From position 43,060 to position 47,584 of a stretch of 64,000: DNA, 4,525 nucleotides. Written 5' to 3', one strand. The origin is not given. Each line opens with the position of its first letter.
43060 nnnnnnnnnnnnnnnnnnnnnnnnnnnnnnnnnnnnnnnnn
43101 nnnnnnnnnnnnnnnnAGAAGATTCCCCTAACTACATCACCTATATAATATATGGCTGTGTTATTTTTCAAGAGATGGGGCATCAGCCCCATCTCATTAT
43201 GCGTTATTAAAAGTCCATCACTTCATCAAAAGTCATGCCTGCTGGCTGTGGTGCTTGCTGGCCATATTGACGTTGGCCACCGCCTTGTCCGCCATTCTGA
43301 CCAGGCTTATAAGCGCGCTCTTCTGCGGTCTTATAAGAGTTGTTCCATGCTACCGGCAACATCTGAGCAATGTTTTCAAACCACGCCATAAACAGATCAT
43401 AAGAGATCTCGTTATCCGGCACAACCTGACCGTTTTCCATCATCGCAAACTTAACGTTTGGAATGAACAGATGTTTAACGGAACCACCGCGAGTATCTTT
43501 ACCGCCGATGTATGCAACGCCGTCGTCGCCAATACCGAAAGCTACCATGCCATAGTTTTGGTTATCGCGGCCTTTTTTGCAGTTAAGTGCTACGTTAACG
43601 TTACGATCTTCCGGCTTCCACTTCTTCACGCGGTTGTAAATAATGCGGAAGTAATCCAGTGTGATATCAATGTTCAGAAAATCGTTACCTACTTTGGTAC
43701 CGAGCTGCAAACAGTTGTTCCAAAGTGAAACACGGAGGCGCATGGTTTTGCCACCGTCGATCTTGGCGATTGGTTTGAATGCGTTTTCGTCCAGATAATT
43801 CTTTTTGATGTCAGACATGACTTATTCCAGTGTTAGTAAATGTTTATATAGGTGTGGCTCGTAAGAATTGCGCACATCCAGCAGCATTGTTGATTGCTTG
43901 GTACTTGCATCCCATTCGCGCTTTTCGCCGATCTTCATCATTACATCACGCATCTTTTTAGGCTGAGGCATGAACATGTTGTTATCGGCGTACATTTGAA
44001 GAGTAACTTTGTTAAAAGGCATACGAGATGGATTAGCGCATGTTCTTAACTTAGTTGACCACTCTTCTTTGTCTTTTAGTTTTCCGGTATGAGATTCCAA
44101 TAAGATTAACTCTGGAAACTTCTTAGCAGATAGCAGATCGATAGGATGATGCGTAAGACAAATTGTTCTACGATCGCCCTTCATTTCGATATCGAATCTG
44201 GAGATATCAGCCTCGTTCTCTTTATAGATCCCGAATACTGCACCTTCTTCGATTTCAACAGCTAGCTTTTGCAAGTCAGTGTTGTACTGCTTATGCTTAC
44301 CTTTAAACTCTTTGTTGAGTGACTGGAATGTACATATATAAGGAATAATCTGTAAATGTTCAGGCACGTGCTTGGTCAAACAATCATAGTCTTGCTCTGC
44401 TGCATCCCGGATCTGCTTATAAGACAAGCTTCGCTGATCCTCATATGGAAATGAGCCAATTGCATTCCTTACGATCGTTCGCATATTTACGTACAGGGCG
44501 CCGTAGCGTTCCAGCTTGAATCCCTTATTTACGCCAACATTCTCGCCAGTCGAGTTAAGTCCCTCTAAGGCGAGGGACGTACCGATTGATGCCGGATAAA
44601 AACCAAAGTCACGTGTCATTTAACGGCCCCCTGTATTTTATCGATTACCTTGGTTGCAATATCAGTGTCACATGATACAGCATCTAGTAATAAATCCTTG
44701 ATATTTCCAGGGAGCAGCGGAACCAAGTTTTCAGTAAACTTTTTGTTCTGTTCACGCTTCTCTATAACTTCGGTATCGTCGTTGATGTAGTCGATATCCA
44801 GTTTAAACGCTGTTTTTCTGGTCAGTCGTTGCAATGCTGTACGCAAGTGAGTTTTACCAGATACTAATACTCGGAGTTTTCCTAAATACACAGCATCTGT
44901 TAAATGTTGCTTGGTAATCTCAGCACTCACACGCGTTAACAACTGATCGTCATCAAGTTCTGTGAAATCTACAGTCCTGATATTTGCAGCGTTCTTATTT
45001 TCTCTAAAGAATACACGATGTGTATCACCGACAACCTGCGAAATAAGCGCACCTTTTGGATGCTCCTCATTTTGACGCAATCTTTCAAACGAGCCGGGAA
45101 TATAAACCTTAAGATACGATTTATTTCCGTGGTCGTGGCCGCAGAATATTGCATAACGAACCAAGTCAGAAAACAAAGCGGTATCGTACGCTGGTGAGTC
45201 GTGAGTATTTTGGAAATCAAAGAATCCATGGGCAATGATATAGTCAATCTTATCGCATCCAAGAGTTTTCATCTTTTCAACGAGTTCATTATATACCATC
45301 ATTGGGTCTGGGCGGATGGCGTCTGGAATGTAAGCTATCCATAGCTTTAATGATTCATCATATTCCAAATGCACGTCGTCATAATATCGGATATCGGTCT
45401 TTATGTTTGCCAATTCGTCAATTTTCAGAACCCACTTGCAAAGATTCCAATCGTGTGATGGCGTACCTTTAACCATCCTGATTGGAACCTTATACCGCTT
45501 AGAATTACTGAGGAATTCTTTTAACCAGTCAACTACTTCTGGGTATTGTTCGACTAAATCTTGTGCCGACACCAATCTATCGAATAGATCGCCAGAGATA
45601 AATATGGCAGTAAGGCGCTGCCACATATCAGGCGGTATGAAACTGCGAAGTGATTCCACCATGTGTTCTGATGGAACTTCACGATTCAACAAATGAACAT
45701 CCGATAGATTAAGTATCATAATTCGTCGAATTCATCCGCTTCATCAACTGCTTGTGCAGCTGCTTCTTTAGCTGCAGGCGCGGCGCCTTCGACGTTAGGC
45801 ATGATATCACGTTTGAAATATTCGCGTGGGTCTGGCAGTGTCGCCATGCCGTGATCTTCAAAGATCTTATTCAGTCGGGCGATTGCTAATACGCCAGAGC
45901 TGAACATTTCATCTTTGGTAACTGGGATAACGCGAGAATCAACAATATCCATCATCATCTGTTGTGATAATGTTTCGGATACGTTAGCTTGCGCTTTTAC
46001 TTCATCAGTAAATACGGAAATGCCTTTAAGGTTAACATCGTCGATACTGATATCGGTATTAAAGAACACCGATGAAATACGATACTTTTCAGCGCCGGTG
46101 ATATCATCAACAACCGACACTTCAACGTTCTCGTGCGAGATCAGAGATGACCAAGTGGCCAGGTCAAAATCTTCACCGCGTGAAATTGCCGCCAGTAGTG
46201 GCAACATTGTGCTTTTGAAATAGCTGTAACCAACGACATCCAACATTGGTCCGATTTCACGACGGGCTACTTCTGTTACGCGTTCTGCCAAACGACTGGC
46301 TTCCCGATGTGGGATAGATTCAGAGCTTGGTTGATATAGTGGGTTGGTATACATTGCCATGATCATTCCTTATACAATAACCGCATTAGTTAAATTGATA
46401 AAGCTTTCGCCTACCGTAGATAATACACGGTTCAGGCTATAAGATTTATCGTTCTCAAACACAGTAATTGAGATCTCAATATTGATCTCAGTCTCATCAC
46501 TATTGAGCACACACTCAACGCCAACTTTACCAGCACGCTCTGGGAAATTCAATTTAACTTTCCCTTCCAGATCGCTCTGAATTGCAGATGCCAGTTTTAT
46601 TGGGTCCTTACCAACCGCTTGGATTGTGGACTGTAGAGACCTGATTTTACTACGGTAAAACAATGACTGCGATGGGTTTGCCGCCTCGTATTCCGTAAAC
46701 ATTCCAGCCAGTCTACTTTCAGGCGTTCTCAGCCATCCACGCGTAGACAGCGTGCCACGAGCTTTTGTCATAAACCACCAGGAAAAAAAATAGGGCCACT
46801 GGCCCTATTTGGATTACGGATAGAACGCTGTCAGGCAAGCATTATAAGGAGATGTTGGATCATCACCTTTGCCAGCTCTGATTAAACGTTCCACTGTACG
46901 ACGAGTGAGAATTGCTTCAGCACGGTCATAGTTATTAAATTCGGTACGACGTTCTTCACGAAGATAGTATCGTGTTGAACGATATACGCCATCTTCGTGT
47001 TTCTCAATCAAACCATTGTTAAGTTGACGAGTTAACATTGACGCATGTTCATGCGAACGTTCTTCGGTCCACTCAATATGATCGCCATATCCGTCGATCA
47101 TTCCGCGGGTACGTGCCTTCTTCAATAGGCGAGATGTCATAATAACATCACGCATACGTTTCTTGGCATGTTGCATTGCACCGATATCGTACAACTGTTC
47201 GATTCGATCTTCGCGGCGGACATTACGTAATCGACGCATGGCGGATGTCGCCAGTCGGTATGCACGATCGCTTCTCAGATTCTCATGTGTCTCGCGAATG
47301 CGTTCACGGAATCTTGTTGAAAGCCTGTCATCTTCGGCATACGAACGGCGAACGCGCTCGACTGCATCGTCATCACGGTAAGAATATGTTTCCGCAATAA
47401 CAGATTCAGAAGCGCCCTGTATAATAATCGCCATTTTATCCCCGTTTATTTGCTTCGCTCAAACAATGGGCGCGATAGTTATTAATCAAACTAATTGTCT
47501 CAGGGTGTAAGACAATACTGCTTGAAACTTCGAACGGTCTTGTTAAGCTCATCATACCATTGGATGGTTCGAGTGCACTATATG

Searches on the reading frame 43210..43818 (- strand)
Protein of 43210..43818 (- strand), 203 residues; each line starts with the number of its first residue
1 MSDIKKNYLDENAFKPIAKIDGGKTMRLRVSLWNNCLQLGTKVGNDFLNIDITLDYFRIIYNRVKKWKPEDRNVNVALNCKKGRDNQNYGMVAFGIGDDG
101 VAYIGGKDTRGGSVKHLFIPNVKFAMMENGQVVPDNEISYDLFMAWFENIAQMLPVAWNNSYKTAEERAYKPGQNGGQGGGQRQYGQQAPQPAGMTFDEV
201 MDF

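Call 18: search_protein_families(library=phrogs, proteins=[window:43210-43818:-], max_evalue=0.001)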
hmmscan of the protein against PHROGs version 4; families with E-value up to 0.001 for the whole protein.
window:43210-43818:- (203 aa): 1 family
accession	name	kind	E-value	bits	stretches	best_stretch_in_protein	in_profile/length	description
phrog_3284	-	unknown function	3.6e-12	47.5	1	62-188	89-219/256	-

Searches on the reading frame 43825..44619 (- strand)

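Call 18: search_protein_families(library=phrogs, proteins=[window:43825-44619:-], max_evalue=0.001)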
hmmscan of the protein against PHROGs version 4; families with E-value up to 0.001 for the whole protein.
window:43825-44619:- (265 aa): 1 family
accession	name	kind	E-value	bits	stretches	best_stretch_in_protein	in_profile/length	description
phrog_3229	-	unknown function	1.4e-71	242.1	1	2-263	5-270/273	-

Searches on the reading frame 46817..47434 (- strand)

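Call 18: search_protein_families(library=phrogs, proteins=[window:46817-47434:-], max_evalue=0.001)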
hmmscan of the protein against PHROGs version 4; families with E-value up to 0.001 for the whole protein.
window:46817-47434:- (206 aa): 1 family
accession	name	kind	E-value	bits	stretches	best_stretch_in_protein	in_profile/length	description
phrog_3254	-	unknown function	5.7e-24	86.2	1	25-200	26-203/204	-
